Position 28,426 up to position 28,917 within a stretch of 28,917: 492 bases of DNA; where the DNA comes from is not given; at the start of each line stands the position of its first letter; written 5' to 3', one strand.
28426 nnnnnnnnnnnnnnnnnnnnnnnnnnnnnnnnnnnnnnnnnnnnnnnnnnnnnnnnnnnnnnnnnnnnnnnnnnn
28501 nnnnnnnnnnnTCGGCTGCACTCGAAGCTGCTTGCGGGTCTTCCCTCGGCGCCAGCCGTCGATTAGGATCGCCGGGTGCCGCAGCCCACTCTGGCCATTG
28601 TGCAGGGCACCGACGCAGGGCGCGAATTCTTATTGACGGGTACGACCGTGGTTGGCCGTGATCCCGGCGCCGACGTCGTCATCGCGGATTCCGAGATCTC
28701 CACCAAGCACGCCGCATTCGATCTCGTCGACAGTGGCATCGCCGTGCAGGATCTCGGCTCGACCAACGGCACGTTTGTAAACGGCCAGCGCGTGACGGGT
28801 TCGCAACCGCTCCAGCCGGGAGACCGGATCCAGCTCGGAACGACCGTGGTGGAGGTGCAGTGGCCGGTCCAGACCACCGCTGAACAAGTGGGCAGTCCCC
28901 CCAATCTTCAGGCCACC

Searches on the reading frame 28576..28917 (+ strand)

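Call 57: search_protein_families(library=pfam, proteins=[window:28576-28917:+], max_evalue=0.01)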
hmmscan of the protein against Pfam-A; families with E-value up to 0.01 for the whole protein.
window:28576-28917:+ (114 aa): 2 families
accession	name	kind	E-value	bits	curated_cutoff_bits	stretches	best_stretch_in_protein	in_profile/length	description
PF16697.10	Yop-YscD_cpl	-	9e-22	77.6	33.2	1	8-93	2-89/94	Inner membrane component of T3SS, cytoplasmic domain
PF00498.31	FHA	-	8.5e-21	74.6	20.7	1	24-88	1-67/67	FHA domain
